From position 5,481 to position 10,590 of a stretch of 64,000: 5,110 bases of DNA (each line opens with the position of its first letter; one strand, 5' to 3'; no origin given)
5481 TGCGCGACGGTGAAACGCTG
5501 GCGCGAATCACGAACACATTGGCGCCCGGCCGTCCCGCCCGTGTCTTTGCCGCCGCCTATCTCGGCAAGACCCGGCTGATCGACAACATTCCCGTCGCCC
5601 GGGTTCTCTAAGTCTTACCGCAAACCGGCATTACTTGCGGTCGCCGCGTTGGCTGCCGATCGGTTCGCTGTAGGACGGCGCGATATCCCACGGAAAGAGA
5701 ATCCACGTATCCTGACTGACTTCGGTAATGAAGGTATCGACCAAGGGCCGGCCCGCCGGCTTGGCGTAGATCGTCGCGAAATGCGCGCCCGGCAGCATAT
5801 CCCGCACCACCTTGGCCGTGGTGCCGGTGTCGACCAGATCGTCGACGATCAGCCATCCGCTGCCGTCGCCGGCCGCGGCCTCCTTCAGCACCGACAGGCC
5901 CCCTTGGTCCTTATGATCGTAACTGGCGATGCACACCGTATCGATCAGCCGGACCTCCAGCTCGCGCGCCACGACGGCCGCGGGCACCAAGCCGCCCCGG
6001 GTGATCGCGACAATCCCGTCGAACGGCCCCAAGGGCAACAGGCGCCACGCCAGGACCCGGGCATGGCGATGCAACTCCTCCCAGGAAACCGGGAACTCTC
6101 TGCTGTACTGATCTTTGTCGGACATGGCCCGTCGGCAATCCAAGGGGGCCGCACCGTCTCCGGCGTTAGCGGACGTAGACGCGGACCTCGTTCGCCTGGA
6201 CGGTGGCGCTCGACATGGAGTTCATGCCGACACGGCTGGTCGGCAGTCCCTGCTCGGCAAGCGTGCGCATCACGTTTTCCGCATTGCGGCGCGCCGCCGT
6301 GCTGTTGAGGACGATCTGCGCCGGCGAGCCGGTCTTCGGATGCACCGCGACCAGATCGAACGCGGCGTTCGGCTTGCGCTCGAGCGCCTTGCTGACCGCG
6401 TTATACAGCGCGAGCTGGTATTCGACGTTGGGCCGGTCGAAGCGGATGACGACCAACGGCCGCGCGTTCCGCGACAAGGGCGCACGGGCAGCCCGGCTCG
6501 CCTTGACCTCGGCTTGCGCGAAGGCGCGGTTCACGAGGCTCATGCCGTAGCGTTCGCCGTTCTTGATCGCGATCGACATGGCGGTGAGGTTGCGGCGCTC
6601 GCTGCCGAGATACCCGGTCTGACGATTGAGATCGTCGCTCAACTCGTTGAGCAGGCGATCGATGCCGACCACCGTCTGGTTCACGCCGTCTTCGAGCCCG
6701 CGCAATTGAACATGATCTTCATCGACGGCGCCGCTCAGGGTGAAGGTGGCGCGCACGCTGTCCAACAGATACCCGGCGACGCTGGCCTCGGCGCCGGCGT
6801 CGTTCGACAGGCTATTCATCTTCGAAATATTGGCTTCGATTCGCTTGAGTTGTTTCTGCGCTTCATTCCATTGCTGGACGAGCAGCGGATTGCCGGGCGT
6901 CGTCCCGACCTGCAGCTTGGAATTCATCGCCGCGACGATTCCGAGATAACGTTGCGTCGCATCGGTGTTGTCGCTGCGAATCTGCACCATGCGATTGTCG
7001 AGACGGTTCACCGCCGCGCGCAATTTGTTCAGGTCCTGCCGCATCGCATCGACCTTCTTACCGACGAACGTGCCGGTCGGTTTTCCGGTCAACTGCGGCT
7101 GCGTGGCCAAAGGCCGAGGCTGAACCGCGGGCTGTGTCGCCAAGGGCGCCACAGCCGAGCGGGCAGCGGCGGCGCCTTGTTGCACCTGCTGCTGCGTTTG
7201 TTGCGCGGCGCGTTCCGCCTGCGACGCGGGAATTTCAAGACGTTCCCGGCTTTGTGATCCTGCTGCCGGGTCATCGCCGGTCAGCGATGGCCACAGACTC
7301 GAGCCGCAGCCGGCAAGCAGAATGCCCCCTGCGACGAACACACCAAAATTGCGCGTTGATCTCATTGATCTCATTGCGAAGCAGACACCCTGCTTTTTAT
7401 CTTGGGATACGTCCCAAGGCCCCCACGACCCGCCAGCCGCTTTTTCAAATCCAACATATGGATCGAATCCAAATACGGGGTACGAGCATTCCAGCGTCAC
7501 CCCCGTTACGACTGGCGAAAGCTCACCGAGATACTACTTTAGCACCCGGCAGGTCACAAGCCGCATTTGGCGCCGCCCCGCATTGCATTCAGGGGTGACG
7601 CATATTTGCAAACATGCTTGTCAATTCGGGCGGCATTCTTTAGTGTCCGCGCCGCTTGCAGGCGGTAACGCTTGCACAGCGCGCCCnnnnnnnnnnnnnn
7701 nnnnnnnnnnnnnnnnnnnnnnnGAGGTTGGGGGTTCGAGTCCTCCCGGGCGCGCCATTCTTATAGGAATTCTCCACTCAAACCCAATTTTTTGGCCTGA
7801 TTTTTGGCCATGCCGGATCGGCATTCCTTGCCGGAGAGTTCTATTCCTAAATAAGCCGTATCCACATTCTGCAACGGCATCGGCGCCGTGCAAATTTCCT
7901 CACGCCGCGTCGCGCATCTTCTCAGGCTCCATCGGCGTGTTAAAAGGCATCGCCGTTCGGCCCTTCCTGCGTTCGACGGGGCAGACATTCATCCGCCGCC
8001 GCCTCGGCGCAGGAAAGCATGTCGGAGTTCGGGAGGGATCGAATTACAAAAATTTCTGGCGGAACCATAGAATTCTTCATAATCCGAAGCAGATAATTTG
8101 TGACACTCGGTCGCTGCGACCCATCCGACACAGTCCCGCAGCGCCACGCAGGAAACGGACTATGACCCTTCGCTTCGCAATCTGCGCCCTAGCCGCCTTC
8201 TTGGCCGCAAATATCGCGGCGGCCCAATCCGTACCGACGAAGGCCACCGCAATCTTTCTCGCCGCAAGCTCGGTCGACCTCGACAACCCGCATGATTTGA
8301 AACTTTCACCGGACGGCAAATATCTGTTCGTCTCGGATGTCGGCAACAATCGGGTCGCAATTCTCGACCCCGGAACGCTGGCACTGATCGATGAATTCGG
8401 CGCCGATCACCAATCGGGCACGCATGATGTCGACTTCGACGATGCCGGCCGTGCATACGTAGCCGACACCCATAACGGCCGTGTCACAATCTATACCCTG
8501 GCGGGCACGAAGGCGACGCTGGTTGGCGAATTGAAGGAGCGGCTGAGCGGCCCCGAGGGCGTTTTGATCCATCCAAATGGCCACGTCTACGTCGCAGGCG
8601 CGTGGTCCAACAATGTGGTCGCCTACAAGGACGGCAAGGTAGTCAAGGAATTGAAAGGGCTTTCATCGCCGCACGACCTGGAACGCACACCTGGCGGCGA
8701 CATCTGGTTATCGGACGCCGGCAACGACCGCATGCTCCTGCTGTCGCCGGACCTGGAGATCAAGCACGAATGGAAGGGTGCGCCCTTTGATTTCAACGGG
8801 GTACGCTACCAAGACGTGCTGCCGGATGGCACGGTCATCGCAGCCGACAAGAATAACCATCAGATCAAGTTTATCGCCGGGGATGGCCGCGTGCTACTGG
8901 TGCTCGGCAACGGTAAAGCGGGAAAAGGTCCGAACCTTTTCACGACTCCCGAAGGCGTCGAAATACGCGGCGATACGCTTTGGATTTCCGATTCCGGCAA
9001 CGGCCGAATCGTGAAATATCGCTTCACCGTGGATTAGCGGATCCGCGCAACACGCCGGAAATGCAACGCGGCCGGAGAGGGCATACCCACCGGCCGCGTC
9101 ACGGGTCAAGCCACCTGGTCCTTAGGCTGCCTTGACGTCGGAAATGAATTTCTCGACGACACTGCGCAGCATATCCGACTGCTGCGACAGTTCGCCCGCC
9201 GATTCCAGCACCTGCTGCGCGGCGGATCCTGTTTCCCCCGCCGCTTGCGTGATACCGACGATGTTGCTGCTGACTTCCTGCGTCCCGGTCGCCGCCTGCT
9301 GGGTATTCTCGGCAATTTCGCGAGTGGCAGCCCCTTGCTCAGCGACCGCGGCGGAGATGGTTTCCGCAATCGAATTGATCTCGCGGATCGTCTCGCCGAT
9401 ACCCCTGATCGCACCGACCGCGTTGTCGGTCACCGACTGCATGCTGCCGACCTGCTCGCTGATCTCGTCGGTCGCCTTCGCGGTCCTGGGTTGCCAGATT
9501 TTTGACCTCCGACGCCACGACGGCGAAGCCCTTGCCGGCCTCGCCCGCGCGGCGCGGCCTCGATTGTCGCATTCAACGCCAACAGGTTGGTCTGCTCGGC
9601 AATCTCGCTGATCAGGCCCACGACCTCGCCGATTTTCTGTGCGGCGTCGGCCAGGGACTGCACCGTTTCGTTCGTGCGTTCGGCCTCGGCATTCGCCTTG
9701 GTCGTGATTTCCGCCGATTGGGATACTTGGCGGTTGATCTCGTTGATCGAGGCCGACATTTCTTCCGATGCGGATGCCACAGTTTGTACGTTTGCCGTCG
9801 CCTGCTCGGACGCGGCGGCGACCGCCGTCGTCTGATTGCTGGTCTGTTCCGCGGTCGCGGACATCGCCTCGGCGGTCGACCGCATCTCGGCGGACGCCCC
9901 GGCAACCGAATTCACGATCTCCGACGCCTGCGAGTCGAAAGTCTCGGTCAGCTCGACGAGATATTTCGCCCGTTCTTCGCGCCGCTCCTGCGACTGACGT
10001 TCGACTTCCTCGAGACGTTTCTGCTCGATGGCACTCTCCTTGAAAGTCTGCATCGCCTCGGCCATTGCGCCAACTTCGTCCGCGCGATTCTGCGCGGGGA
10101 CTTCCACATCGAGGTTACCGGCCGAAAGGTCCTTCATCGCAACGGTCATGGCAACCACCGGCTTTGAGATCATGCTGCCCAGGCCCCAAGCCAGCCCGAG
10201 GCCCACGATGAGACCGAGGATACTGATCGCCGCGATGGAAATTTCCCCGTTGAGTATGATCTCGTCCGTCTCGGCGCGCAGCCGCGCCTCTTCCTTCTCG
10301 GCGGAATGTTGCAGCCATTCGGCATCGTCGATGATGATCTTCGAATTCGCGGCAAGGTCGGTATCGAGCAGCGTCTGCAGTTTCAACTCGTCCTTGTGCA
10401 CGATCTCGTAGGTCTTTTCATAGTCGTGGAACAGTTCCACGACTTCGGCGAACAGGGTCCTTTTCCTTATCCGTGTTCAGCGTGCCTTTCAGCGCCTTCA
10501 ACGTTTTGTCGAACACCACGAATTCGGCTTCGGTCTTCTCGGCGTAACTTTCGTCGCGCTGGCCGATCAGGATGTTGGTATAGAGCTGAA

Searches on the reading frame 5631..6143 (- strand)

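Call 73: search_protein_families(library=pfam, proteins=[window:5631-6143:-], max_evalue=0.01)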
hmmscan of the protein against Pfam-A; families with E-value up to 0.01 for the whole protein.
window:5631-6143:- (170 aa): 1 family
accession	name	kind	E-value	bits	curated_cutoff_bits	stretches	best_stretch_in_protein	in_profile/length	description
PF00156.33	Pribosyltran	-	3.9e-15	56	26.3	1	21-155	2-154/158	Phosphoribosyl transferase domain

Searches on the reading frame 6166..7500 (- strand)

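Call 5: search_protein_families(library=pfam, proteins=[window:6166-7500:-], max_evalue=0.00001)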
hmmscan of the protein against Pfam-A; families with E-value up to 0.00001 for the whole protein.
window:6166-7500:- (444 aa): 0 families

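Call 73: search_protein_families(library=pfam, proteins=[window:6166-7500:-], max_evalue=0.01)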
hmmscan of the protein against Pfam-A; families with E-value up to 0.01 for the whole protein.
window:6166-7500:- (444 aa): 1 family
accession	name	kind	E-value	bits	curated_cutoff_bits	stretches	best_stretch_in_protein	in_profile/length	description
PF06419.17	COG6_N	-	0.0064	17.1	27.4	0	207-235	31-59/114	Conserved oligomeric complex COG6, N-terminal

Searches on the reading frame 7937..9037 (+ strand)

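Call 5: search_protein_families(library=pfam, proteins=[window:7937-9037:+], max_evalue=0.00001)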
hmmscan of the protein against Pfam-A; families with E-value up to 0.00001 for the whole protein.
window:7937-9037:+ (366 aa): 1 family
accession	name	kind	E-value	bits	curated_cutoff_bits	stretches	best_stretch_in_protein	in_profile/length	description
PF01436.27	NHL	-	3.1e-21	74.7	20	0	163-186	5-28/28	NHL repeat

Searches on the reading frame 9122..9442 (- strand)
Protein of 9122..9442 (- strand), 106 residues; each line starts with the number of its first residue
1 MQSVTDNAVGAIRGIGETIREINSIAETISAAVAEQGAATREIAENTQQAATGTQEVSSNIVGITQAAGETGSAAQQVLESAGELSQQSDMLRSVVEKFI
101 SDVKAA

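Call 73: search_protein_families(library=pfam, proteins=[window:9122-9442:-], max_evalue=0.01)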
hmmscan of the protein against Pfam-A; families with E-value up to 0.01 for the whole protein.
window:9122-9442:- (106 aa): 2 families
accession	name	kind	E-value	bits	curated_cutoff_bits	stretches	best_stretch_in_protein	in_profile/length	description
PF06103.16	DUF948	-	0.00067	20.2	37.2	1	12-78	21-87/89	Bacterial protein of unknown function (DUF948)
PF05859.17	Mis12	-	0.0092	16.2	25.7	0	17-99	116-195/231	Mis12 protein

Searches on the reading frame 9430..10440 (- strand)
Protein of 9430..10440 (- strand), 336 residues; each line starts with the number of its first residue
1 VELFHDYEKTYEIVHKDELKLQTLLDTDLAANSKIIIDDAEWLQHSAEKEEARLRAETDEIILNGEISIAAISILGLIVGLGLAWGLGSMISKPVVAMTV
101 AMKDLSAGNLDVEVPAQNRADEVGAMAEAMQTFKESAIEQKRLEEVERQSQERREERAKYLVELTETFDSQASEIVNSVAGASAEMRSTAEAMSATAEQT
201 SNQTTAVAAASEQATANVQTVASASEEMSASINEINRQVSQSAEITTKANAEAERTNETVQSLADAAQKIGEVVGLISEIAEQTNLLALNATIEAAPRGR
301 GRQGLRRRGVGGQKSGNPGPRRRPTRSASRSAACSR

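Call 5: search_protein_families(library=pfam, proteins=[window:9430-10440:-], max_evalue=0.00001)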
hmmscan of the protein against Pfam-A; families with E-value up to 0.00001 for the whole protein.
window:9430-10440:- (336 aa): 2 families
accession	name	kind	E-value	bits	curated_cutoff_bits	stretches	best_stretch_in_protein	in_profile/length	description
PF00015.26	MCPsignal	-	5.5e-13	49.5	34.6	1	241-300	6-65/172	Methyl-accepting chemotaxis protein (MCP) signalling domain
PF00672.30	HAMP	-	1.6e-09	38.3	25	1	88-136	3-50/53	HAMP domain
